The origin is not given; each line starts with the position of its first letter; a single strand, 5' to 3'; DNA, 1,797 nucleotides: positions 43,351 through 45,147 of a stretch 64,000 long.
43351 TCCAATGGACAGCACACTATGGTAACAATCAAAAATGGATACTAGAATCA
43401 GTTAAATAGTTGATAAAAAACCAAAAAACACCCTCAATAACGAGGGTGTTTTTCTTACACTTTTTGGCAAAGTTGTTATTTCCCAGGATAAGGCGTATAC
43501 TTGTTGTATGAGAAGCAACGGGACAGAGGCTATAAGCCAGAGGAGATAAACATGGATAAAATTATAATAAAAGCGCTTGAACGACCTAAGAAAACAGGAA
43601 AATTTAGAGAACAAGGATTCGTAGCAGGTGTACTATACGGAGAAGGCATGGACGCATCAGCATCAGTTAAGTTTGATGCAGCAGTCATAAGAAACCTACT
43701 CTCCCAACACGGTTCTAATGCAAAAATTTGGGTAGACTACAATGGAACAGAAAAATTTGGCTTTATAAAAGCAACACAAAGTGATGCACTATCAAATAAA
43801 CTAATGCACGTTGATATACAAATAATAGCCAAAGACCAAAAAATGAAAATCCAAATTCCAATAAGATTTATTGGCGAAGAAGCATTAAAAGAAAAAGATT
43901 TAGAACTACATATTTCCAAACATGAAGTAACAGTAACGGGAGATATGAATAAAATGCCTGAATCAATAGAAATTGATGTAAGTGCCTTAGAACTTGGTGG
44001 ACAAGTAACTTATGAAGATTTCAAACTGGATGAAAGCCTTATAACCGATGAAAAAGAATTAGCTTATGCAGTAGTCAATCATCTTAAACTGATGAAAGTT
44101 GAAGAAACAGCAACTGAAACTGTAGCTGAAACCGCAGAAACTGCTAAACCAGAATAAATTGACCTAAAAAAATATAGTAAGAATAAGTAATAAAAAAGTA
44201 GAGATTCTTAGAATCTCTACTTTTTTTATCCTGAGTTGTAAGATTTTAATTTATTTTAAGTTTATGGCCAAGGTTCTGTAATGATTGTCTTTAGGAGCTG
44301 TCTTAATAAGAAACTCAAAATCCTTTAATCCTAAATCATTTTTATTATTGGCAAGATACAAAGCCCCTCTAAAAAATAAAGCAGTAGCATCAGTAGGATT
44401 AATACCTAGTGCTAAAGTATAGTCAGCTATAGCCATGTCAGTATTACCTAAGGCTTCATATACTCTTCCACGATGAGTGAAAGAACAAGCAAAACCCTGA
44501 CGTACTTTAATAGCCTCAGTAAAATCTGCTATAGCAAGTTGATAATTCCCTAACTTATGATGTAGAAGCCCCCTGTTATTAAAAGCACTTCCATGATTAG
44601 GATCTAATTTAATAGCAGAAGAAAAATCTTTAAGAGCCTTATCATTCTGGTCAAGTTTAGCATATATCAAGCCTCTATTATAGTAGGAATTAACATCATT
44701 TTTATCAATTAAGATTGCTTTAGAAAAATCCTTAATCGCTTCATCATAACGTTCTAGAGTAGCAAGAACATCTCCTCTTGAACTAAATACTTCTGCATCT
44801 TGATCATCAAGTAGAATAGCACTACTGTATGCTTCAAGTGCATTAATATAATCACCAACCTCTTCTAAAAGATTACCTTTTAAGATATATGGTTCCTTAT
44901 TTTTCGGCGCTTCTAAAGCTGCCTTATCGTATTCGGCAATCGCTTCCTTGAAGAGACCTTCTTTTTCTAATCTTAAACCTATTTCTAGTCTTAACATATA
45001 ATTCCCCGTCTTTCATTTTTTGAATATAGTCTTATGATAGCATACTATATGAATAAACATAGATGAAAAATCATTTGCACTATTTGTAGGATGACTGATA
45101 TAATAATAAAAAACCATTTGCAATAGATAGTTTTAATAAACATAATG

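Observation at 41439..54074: Expanded family of secreted proteins sharing a tandem ricin-B (QxW) tail on unrelated heads (12 trefoils in 64 kb)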

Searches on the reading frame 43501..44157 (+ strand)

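Call 25: search_protein_families(library=pfam, proteins=[window:43501-44157:+], max_evalue=0.001)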
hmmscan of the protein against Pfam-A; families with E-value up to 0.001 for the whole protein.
window:43501-44157:+ (218 aa): 2 families
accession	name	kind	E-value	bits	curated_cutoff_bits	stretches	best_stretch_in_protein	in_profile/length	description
PF14693.11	Ribosomal_TL5_C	-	3.1e-14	53.5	27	1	114-186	1-75/84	Ribosomal protein TL5, C-terminal domain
PF01386.24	Ribosomal_L25p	-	1.1e-11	45.5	23.6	1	30-105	11-81/82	Ribosomal L25p family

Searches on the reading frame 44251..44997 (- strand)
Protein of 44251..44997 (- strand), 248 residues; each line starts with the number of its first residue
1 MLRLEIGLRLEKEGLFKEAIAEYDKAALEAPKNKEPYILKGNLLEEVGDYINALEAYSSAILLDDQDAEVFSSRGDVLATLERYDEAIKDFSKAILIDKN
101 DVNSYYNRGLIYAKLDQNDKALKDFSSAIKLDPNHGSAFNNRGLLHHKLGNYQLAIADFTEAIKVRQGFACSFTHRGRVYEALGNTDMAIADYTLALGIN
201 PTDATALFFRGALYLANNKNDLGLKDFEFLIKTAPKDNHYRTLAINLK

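Call 25: search_protein_families(library=pfam, proteins=[window:44251-44997:-], max_evalue=0.001)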
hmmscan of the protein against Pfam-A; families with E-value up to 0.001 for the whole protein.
window:44251-44997:- (248 aa): 23 families
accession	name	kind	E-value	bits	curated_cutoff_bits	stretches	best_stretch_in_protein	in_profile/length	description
PF00515.34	TPR_1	-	2.7e-46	154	27.8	4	103-135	2-34/34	Tetratricopeptide repeat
PF07719.23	TPR_2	-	6.6e-39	129.2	27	3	104-135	3-34/34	Tetratricopeptide repeat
PF13181.12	TPR_8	-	4.2e-35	117.3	25.7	4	103-135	2-34/34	Tetratricopeptide repeat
PF13414.12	TPR_11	-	8.4e-32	109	26.8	4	75-115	1-41/42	TPR repeat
PF13431.12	TPR_17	-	1.3e-25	88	24.4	2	91-122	2-33/34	Tetratricopeptide repeat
PF13432.12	TPR_16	-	2.2e-22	79.6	32.7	2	106-163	1-58/65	Tetratricopeptide repeat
PF13424.12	TPR_12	-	1.1e-20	74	30.1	3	103-167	4-76/77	Tetratricopeptide repeat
PF13371.12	TPR_9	-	3.5e-20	72.2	35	2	119-164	12-57/73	Tetratricopeptide repeat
PF13428.12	TPR_14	-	2.9e-16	58.8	23.5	0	176-212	7-43/44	Tetratricopeptide repeat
PF14559.12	TPR_19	-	3.6e-11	43.7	25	0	12-71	3-62/68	Tetratricopeptide repeat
PF13174.12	TPR_6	-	2.8e-09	37.5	26.3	0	104-135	2-33/33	Tetratricopeptide repeat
PF23914.1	TPR_CcmH_CycH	-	5.1e-07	30.1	42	0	75-162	57-147/158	Cytochrome c-type biogenesis protein H TPR domain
PF13176.12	TPR_7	-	2.3e-06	27.7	27.9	0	177-202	6-31/36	Tetratricopeptide repeat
PF12569.14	NatA_aux_su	-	2.4e-06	27.2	33.3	0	17-67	209-259/515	N-terminal acetyltransferase A, auxiliary subunit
PF01239.28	PPTA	-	2.5e-06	27.3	29.5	0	119-147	2-30/32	Protein prenyltransferase alpha subunit repeat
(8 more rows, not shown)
